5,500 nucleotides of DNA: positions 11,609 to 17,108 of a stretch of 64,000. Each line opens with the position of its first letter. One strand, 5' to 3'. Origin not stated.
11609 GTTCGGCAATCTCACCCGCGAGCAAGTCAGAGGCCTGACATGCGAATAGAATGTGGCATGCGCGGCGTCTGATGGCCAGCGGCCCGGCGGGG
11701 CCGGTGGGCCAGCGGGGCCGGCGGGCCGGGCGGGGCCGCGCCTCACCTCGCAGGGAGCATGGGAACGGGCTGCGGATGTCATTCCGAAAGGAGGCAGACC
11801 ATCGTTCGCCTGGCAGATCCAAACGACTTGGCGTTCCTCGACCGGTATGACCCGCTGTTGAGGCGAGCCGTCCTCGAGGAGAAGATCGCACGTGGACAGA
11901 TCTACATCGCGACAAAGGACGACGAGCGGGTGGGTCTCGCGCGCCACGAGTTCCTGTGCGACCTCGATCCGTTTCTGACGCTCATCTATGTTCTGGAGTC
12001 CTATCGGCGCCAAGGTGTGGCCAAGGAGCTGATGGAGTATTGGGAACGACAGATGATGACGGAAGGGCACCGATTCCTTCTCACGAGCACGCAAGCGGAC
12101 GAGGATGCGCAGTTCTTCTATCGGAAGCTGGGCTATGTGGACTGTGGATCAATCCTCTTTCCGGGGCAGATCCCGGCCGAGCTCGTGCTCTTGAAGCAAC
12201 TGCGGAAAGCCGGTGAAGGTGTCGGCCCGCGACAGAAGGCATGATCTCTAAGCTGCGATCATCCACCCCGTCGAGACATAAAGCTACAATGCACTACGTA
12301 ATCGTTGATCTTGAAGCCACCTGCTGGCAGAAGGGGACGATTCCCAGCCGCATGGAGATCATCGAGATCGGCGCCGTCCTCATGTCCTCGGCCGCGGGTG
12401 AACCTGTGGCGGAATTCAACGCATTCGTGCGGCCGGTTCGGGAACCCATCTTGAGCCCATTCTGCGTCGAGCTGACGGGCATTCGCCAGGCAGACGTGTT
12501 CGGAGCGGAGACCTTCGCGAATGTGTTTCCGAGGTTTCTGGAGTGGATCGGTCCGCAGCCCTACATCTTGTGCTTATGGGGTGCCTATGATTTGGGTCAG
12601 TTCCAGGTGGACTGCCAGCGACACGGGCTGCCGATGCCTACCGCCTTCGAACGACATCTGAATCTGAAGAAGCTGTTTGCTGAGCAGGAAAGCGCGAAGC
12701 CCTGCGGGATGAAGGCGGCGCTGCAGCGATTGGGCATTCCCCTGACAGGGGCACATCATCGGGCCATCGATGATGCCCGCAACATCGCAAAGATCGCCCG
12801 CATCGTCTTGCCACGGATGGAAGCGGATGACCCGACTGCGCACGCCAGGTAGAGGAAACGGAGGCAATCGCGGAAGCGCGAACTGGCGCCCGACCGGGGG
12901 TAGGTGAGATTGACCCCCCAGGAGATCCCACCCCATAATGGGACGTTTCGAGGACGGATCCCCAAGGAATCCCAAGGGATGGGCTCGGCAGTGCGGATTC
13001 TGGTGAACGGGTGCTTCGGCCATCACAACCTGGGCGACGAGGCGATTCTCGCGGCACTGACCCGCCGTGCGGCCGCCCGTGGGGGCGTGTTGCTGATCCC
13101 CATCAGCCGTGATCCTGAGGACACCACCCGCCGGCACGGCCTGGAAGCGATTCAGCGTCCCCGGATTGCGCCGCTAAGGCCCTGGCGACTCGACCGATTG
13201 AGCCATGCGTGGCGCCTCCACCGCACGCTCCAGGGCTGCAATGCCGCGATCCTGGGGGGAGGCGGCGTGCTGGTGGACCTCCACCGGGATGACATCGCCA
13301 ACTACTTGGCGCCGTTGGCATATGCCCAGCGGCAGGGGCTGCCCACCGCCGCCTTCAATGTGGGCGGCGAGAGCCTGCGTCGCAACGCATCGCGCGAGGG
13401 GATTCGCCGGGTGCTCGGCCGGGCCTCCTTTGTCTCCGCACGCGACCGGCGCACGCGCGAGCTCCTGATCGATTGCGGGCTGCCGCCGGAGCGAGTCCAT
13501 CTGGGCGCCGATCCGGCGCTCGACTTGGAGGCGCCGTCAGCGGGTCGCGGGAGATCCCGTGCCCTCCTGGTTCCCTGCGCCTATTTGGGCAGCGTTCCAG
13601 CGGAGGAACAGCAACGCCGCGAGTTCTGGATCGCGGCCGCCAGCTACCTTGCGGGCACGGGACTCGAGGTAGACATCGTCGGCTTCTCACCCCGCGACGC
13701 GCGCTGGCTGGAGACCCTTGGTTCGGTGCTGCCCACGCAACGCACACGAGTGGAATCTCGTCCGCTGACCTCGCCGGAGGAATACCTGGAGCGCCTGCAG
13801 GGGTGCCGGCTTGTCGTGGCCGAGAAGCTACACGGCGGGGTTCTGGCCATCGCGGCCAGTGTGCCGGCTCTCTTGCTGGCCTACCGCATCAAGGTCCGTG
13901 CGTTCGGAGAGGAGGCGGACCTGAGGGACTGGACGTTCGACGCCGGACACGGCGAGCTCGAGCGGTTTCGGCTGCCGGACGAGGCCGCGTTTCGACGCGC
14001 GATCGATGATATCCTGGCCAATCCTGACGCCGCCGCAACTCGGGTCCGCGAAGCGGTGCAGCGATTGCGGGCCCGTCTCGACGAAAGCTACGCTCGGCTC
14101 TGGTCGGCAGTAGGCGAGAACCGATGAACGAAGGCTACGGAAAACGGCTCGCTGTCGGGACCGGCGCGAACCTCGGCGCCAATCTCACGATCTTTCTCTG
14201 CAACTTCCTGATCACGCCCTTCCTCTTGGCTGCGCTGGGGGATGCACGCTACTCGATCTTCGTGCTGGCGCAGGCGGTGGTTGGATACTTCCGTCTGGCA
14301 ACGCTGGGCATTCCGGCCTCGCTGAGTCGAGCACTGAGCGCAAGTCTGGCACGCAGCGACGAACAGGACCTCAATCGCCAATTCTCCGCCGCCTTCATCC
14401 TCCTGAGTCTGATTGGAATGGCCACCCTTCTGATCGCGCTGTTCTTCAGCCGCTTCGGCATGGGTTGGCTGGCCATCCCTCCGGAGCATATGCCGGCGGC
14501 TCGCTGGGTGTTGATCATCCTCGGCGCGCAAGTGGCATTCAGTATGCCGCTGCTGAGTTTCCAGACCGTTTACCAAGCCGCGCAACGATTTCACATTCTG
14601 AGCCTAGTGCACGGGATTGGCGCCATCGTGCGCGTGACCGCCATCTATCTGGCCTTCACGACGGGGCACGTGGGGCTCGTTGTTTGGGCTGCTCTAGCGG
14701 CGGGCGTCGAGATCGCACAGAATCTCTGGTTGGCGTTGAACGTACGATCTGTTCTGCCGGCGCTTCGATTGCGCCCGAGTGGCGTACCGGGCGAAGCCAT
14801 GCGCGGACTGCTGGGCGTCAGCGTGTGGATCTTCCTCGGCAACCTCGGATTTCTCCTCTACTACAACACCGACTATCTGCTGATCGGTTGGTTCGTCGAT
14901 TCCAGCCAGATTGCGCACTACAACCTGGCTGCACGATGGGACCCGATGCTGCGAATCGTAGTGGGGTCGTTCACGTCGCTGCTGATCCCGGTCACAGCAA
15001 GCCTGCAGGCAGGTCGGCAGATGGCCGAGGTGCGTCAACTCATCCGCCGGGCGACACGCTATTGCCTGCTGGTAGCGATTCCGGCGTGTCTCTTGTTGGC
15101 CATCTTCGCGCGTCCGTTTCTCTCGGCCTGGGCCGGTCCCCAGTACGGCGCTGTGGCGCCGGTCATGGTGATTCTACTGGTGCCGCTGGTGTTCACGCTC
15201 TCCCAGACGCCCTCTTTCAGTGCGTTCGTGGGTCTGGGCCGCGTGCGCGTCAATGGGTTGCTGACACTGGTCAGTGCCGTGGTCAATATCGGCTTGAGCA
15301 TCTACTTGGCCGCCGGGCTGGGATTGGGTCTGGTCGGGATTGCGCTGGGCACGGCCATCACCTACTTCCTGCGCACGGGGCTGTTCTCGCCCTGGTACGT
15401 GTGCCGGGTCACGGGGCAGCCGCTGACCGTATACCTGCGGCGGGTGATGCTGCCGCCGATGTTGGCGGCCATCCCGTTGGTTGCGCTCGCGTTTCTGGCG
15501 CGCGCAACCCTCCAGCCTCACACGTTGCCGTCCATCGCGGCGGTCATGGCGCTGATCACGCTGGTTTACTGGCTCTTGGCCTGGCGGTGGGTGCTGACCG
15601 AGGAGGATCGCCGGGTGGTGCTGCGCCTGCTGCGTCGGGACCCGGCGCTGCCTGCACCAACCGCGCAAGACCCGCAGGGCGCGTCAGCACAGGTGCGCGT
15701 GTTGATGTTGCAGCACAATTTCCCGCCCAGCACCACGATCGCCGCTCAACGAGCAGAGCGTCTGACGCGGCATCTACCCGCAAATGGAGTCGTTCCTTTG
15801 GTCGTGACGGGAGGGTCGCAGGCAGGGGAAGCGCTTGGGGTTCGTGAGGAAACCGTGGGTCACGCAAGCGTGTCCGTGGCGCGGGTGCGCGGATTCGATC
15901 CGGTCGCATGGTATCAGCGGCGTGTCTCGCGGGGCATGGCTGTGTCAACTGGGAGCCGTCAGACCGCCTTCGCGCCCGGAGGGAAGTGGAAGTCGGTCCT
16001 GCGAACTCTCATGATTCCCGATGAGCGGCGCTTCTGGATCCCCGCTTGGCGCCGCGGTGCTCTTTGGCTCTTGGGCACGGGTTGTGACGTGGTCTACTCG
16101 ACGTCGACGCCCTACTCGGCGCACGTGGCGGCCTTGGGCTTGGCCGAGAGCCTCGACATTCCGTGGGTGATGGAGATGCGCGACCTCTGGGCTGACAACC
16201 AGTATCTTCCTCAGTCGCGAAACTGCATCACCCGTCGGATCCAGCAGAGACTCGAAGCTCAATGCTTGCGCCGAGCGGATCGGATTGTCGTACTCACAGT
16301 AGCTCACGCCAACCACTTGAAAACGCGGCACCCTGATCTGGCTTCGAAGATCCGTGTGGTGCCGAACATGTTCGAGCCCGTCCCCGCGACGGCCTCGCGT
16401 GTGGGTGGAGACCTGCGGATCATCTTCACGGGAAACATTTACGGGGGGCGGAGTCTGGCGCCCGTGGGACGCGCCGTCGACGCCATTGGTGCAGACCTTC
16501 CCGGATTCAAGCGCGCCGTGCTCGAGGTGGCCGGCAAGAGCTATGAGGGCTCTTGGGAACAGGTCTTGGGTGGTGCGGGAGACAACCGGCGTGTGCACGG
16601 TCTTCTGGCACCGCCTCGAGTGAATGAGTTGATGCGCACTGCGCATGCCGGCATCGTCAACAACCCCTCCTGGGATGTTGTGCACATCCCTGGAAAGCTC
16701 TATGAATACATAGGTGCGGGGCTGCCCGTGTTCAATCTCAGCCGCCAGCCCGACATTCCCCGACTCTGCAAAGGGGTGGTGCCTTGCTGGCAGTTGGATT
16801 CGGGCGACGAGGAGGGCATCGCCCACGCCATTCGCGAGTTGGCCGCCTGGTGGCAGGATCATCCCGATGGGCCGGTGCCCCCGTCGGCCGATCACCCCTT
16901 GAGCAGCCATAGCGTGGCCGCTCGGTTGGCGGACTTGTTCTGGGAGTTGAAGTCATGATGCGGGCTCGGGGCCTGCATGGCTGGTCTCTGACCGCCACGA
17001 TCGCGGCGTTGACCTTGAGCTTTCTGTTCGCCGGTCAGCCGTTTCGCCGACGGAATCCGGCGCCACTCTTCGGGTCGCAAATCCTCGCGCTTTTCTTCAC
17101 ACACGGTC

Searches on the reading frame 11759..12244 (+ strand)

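Call 49: search_protein_families(library=pfam, proteins=[window:11759-12244:+], max_evalue=0.001)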
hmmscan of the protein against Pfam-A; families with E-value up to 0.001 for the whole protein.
window:11759-12244:+ (161 aa): 5 families
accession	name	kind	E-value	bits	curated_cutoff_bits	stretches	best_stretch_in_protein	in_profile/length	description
PF13508.13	Acetyltransf_7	-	1.2e-13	51.7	27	1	45-127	2-83/84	Acetyltransferase (GNAT) domain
PF00583.31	Acetyltransf_1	-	8.9e-12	45.8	20.7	1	40-126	24-116/116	Acetyltransferase (GNAT) family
PF13673.13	Acetyltransf_10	-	8.5e-11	42.4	23.6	1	36-131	19-112/128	Acetyltransferase (GNAT) domain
PF08445.16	FR47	-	8.8e-06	26.1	22.1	1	72-126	23-77/86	FR47-like protein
PF13527.13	Acetyltransf_9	-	0.00018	21.9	25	0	73-126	75-124/127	Acetyltransferase (GNAT) domain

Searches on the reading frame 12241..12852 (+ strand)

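Call 4: search_protein_families(library=pfam, proteins=[window:12241-12852:+], max_evalue=0.01)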
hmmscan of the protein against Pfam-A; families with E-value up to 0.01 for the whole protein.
window:12241-12852:+ (203 aa): 2 families
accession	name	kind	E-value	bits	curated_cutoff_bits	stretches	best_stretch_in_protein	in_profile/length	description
PF00929.31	RNase_T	-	8.1e-23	82.2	24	1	20-185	1-163/164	Exonuclease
PF16473.11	Rv2179c-like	-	2.2e-06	27.9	27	1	89-188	77-175/177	3'-5' exoribonuclease Rv2179c-like domain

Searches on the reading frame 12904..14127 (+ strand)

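Call 4: search_protein_families(library=pfam, proteins=[window:12904-14127:+], max_evalue=0.01)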
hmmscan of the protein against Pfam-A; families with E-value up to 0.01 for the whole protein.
window:12904-14127:+ (407 aa): 1 family
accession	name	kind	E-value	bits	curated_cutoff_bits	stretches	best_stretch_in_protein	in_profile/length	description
PF04230.19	PS_pyruv_trans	-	1.1e-31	111.3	25.3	1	42-327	1-278/280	Polysaccharide pyruvyl transferase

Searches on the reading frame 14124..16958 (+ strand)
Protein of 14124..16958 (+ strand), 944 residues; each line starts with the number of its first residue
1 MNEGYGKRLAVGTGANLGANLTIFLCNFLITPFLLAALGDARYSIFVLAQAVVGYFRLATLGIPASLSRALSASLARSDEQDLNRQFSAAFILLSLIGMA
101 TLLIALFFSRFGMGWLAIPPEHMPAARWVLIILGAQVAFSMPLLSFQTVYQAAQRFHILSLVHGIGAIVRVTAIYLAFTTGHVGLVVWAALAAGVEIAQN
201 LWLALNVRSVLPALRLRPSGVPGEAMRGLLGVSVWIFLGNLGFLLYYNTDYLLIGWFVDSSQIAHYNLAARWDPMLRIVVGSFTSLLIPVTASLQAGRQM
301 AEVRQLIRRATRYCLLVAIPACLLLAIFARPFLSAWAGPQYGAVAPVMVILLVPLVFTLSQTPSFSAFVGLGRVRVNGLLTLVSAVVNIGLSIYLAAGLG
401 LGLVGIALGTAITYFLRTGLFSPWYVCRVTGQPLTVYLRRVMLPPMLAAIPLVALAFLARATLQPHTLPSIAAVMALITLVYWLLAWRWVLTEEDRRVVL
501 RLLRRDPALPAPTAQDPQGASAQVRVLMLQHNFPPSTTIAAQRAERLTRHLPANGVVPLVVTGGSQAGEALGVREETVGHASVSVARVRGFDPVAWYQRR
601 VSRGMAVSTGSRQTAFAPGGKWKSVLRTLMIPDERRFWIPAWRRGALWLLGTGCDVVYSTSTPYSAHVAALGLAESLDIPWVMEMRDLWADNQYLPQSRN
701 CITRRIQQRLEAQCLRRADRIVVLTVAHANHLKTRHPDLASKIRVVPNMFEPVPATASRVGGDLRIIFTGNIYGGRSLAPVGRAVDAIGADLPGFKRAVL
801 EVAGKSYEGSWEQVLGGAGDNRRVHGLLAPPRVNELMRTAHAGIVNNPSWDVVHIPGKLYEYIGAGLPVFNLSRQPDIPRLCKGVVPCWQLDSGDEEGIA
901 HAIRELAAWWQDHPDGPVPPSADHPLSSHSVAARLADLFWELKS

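Call 4: search_protein_families(library=pfam, proteins=[window:14124-16958:+], max_evalue=0.01)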
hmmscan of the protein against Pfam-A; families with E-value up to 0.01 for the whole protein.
window:14124-16958:+ (944 aa): 4 families
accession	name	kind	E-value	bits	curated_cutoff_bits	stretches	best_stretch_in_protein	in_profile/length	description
PF13440.11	Polysacc_synt_3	-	1.2e-15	58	23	1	81-344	41-291/293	Polysaccharide biosynthesis protein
PF01943.22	Polysacc_synt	-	4.8e-13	49.6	28.2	1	12-294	4-273/274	Polysaccharide biosynthesis protein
PF13439.12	Glyco_transf_4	-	4.2e-10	40.4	28.5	1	629-748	48-164/170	Glycosyltransferase Family 4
PF01554.23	MatE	-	1.4e-06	28.5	24.9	2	21-175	7-160/161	MatE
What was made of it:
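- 14124..16958 (+): Intact 944-aa Wzx flippase-GT4 glycosyltransferase fusion gene. The arm 1 GT part is about 15585-16958. Pfam hits to Polysacc_synt_3, Polysacc_synt and MatE (residues 12-344) and to Glyco_transf_4 (629-748) (call 4).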

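Call 9: find_homologous_proteins(query=window:14124-16958:+)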
Query window:14124-16958:+ (944 aa): 8 proteins with E <= 0.001 among 8000 candidates.
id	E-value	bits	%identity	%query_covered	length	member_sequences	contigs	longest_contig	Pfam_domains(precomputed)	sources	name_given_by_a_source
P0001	0.0e+0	2114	100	100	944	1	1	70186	PF01943.23,PF13439.13,PF01554.24,PF13440.12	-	-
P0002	3.5e-21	93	25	50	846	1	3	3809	PF13440.12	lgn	-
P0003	1.0e-9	55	26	40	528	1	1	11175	PF01943.23,PF13440.12,PF03023.20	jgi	jgi:O-antigen/teichoic acid export membrane protein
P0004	2.8e-9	54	23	51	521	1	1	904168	PF01554.24,PF13440.12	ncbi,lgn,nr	ncbi:MAG: oligosaccharide flippase family protein [Verrucomicrobiales bacterium]|nr:oligosaccharide 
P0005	3.2e-9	54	25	43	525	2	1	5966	PF01943.23,PF13440.12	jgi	jgi:O-antigen/teichoic acid export membrane protein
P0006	3.4e-8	50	28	15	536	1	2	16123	PF01943.23,PF13440.12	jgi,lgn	jgi:O-antigen/teichoic acid export membrane protein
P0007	3.5e-4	37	24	38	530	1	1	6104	-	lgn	-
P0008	6.2e-4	36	22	31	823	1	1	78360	PF01943.23,PF13641.13,PF01554.24,PF13440.12,PF00535.33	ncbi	ncbi:glycosyltransferase [Candidatus Omnitrophota bacterium]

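Call 16: find_encoding_contigs(protein=P0001, flank=10000, max_places=6)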
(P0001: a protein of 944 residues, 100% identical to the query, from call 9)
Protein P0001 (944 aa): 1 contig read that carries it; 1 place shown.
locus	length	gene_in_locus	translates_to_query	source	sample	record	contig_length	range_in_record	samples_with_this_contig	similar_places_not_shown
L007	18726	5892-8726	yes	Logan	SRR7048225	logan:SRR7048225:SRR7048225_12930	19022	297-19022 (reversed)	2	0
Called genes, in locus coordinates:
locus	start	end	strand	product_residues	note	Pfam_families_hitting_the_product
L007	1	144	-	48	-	?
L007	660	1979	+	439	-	-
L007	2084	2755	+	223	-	-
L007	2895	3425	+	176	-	PF10237:N6-adenineMlase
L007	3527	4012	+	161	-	PF00583:Acetyltransf_1, PF13673:Acetyltransf_10, PF13508:Acetyltransf_7, PF08445:FR47 (weak)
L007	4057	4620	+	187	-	PF00929:RNase_T, PF16473:Rv2179c-like (faint)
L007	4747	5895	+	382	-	PF04230:PS_pyruv_trans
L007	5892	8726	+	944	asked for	PF01554:MatE (faint), PF01943:Polysacc_synt, PF13440:Polysacc_synt_3, PF13439:Glyco_transf_4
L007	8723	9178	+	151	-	-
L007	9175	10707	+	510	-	-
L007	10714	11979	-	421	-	PF02706:Wzz (faint)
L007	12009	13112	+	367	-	PF00535:Glycos_transf_2, PF10111:Glyco_tranf_2_2, PF13641:Glyco_tranf_2_3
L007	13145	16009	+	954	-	-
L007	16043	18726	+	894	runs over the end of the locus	PF08309:LVIVD (weak), PF09826:Beta_propel (faint), PF08309:LVIVD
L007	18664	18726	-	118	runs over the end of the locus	?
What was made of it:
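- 14124..16958 (+): The independent assembly has the identical gene (call 16).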

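Call 50: search_protein_families(library=ncbifam, proteins=[window:14124-16958:+], max_evalue=0.01)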
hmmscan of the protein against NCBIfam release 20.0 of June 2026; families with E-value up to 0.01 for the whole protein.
window:14124-16958:+ (944 aa): 5 families
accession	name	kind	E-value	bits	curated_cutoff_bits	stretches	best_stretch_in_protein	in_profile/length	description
TIGR02900.1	spore_V_B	equivalog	7.9e-10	38.1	372.3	1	278-484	286-487/488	stage V sporulation protein B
TIGR00797.1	matE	subfamily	5.8e-07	28.8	147.4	1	273-426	39-193/396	MATE family efflux transporter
TIGR04063.1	stp3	hypoth_equivalog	1.1e-05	24.5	442.05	1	655-750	94-189/397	TIGR04063 family PEP-CTERM/XrtA system glycosyltransferase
NF058658.1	Oglyco_Wzx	exception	1.6e-05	24.2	720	1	148-487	131-461/478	O-glycosylation flippase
NF041503.1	WZX_like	subfamily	0.0092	15.1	300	0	241-411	243-412/429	O-unit flippase-like protein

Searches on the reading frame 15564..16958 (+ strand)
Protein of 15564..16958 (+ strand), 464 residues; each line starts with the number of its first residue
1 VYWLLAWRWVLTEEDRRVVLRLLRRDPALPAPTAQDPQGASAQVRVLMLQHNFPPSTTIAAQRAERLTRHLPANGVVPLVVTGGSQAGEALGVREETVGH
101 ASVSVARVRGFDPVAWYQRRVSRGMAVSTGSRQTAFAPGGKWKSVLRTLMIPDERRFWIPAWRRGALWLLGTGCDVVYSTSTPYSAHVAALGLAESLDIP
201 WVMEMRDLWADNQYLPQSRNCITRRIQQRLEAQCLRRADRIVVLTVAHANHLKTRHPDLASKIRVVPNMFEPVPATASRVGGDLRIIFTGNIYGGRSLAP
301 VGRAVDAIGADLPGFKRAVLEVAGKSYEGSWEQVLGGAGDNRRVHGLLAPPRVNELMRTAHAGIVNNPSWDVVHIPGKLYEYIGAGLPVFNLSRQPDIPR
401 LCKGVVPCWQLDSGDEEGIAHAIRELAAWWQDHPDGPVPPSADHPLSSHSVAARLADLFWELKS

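Call 62: find_homologous_proteins(query=window:15564-16958:+)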
Query window:15564-16958:+ (464 aa): 29 proteins with E <= 0.001 among 8000 candidates.
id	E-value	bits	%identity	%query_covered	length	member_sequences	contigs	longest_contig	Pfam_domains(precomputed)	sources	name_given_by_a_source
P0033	1.8e-144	500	56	91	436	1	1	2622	PF13579.13,PF13439.13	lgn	-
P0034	6.0e-143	495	54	92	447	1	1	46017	PF13579.13,PF13439.13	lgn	-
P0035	1.8e-141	490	55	90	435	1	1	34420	PF13579.13,PF13439.13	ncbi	-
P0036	4.9e-115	403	47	89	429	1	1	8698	PF13579.13,PF13439.13,PF13692.13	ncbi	-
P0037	1.5e-102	362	45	90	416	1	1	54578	PF13579.13,PF13439.13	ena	-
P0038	2.6e-89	318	50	62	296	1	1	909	PF13579.13,PF13439.13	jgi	jgi:hypothetical protein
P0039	1.6e-20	92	30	82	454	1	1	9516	PF13579.13,PF13439.13,PF13692.13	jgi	-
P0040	2.7e-19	88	29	91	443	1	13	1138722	PF13579.13,PF13439.13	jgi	jgi:glycosyltransferase involved in cell wall biosynthesis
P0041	1.4e-17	82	29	82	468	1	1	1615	PF00534.27,PF13579.13,PF13439.13,PF13692.13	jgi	jgi:glycosyltransferase involved in cell wall biosynthesis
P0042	1.7e-17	82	28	75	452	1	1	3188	PF00534.27,PF13579.13,PF13439.13,PF13692.13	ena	-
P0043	2.5e-17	81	30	54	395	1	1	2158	PF13579.13,PF13439.13,PF13692.13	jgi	jgi:glycosyltransferase involved in cell wall biosynthesis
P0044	2.7e-17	81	27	74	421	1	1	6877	PF13579.13,PF13439.13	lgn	-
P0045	7.4e-17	80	29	54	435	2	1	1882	PF13579.13,PF13439.13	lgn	-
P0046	1.2e-15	76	30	89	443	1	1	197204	PF13579.13,PF13524.13,PF13439.13,PF13692.13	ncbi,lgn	-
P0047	1.4e-15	75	27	75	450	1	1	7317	PF13579.13,PF13439.13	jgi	jgi:hypothetical protein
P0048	1.2e-14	72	28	83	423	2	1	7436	PF13579.13,PF13439.13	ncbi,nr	ncbi:MAG: glycosyltransferase [Actinobacteria bacterium]|nr:glycosyltransferase [Actinomycetota bact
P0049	1.2e-13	69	27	75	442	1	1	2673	PF13579.13,PF13439.13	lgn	-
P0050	6.3e-13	67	25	84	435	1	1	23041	PF13579.13,PF13439.13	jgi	jgi:glycosyltransferase involved in cell wall biosynthesis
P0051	2.4e-12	65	22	77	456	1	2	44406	PF00534.27,PF13579.13,PF13439.13,PF13692.13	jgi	jgi:glycosyltransferase involved in cell wall biosynthesis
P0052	8.9e-12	63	26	75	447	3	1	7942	PF13579.13,PF13439.13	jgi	jgi:glycosyltransferase involved in cell wall biosynthesis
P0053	9.4e-12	63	30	62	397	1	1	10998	PF00534.27,PF13579.13,PF13439.13,PF13692.13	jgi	jgi:glycosyltransferase involved in cell wall biosynthesis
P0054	4.5e-11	60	26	77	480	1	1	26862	PF13579.13,PF13439.13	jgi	jgi:hypothetical protein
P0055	7.0e-11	60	28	58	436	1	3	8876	PF13579.13,PF13439.13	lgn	-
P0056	1.3e-10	59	23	75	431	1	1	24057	PF00534.27,PF13579.13,PF13439.13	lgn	-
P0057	2.1e-9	55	27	61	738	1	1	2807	PF00534.27,PF13579.13,PF13524.13,PF13439.13,PF20706.4,PF13692.13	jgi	-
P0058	4.4e-9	54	28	61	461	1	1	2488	PF13579.13,PF13439.13,PF13692.13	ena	-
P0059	1.4e-7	49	25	75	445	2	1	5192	PF13579.13,PF13439.13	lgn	-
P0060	2.4e-5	42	23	83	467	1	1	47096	PF13579.13,PF13439.13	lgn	-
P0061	2.5e-4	38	24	72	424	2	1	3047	PF13579.13,PF13439.13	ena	-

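Call 64: find_encoding_contigs(protein=P0034, flank=10000, max_places=2)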
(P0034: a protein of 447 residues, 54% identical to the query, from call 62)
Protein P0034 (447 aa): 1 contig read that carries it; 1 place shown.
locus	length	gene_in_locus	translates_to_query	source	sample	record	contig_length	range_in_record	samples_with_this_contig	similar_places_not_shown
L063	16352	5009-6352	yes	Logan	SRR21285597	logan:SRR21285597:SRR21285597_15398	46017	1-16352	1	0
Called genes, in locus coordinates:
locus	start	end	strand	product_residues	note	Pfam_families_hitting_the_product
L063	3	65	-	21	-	?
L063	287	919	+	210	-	-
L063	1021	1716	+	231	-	-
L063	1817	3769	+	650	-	PF13231:PMT_2 (weak), PF13432:TPR_16, PF14559:TPR_19 (weak), PF23914:TPR_CcmH_CycH, PF13432:TPR_16, PF14559:TPR_19 (weak), PF00515:TPR_1, PF07719:TPR_2, +8 more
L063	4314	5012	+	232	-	PF00534:Glycos_transf_1, PF13692:Glyco_trans_1_4, PF13524:Glyco_trans_1_2 (weak)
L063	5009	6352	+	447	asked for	PF13439:Glyco_transf_4, PF13579:Glyco_trans_4_4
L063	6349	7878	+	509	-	-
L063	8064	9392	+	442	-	PF02706:Wzz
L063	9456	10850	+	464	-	PF04932:Wzy_C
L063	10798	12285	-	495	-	PF01943:Polysacc_synt, PF13440:Polysacc_synt_3, PF03023:MurJ (weak)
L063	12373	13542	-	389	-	PF13439:Glyco_transf_4, PF13579:Glyco_trans_4_4, PF13477:Glyco_trans_4_2 (weak), PF20706:GT4-conflict, PF00534:Glycos_transf_1, PF13692:Glyco_trans_1_4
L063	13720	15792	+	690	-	PF02563:Poly_export, PF10531:SLBB, PF22461:SLBB_2, PF10531:SLBB, PF22461:SLBB_2, PF10531:SLBB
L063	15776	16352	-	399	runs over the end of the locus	PF13439:Glyco_transf_4, PF13579:Glyco_trans_4_4, PF00534:Glycos_transf_1, PF13692:Glyco_trans_1_4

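Call 66: find_encoding_contigs(protein=P0037, flank=8000, max_places=2)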
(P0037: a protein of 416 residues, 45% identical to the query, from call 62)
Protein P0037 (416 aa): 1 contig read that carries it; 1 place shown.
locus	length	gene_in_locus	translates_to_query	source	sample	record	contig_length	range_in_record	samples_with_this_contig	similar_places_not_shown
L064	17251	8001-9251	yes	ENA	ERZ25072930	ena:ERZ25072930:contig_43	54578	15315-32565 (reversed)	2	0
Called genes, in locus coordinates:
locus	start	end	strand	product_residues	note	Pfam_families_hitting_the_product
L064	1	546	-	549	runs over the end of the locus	PF22842:Pel9A-like_beta_helix, PF05048:NosD, PF13229:Beta_helix, PF05048:NosD (weak)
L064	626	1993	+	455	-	PF04932:Wzy_C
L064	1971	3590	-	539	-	PF14052:Caps_assemb_Wzi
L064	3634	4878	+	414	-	PF01321:Creatinase_N, PF00557:Peptidase_M24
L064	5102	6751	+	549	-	PF02563:Poly_export, PF22461:SLBB_2, PF10531:SLBB (weak), PF22461:SLBB_2 (weak), PF10531:SLBB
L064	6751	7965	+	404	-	PF02706:Wzz (weak), PF13807:GNVR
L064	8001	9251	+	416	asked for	PF13439:Glyco_transf_4, PF13579:Glyco_trans_4_4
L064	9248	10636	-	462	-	-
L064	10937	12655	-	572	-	PF00072:Response_reg, PF01590:GAF, PF13185:GAF_2, PF13492:GAF_3, PF00512:HisKA, PF02518:HATPase_c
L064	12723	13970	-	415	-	PF01590:GAF, PF13185:GAF_2, PF00990:GGDEF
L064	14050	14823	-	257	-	PF04542:Sigma70_r2, PF04539:Sigma70_r3, PF08281:Sigma70_r4_2, PF04545:Sigma70_r4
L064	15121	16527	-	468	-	PF00072:Response_reg, PF00158:Sigma54_activat, PF14532:Sigma54_activ_2, PF07728:AAA_5 (faint), PF25601:AAA_lid_14, PF02954:HTH_8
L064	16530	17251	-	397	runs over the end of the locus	PF00989:PAS, PF08448:PAS_4 (weak), PF13426:PAS_9 (weak), PF00512:HisKA, PF02518:HATPase_c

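Call 67: find_encoding_contigs(protein=P0036, flank=8000, max_places=2)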
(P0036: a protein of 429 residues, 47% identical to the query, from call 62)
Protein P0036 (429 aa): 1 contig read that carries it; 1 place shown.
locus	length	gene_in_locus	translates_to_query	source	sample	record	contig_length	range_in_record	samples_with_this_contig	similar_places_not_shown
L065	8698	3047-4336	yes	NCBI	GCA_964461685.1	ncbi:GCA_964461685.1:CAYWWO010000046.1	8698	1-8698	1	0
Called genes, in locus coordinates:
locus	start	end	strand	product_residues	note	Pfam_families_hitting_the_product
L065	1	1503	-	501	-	?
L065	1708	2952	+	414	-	PF02706:Wzz (weak)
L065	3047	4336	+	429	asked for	PF13439:Glyco_transf_4, PF13579:Glyco_trans_4_4, PF13692:Glyco_trans_1_4 (weak)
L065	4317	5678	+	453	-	PF04932:Wzy_C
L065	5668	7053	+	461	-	PF13439:Glyco_transf_4, PF13579:Glyco_trans_4_4, PF20706:GT4-conflict, PF00534:Glycos_transf_1, PF13692:Glyco_trans_1_4, PF13524:Glyco_trans_1_2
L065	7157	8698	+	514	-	?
